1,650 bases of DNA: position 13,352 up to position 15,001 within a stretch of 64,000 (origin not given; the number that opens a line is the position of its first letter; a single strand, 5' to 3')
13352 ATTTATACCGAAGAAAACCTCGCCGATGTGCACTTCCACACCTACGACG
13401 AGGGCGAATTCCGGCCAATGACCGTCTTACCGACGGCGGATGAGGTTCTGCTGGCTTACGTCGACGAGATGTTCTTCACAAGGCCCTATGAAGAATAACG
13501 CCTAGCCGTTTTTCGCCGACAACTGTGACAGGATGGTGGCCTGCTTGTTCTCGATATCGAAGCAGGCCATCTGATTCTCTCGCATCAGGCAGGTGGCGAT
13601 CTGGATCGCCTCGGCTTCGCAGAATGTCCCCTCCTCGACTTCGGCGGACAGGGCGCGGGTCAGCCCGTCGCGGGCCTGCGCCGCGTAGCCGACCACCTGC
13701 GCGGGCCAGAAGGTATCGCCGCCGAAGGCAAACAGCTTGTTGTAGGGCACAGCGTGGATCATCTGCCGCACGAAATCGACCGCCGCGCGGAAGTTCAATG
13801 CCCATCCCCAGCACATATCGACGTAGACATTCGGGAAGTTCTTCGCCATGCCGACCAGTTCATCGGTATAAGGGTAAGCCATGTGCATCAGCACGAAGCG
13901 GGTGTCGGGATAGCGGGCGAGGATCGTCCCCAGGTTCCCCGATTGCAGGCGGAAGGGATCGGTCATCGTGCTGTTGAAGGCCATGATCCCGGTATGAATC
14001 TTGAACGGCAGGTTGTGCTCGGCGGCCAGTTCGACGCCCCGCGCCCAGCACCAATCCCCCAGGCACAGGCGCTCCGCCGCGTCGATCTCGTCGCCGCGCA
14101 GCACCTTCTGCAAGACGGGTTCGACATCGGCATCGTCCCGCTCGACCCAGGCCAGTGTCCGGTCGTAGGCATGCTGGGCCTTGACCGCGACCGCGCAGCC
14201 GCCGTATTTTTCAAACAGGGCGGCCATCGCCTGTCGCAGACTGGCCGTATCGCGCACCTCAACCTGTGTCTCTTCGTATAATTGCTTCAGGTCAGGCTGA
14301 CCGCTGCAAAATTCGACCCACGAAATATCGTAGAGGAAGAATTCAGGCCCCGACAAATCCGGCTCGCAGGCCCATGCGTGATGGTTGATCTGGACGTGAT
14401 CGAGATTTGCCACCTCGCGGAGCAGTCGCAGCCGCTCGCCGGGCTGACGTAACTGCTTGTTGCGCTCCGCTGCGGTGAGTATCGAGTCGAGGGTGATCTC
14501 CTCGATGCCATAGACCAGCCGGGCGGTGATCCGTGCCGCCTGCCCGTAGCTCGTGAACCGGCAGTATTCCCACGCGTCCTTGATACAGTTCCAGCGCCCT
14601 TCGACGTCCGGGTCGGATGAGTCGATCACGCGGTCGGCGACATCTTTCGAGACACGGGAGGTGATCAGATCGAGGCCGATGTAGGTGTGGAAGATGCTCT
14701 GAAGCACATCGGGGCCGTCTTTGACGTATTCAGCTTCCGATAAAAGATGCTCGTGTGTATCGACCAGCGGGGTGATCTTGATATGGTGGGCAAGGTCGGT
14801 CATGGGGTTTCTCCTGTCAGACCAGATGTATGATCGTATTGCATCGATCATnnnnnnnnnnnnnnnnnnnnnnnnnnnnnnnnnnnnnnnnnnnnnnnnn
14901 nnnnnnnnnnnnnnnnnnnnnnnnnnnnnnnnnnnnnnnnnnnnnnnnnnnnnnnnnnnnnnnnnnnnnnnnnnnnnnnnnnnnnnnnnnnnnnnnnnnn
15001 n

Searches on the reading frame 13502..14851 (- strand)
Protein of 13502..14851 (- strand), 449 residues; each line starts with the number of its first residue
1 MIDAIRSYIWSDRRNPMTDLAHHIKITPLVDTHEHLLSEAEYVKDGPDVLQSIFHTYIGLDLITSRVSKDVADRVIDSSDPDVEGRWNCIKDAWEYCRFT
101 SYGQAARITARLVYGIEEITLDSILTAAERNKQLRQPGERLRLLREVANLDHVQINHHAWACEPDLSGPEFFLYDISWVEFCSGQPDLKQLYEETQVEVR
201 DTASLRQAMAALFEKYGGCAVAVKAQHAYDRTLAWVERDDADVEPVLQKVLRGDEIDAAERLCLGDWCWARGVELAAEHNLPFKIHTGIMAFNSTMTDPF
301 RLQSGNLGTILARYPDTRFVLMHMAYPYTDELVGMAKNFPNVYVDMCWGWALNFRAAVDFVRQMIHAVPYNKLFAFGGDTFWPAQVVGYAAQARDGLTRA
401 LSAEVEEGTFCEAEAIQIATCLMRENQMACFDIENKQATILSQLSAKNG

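Call 47: search_protein_families(library=pfam, proteins=[window:13502-14851:-], max_evalue=0.001)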
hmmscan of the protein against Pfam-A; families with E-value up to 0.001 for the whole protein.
window:13502-14851:- (449 aa): 1 family
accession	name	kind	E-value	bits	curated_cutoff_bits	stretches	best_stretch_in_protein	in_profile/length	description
PF04909.20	Amidohydro_2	-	8.6e-16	59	26.4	1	262-405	127-274/289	Amidohydrolase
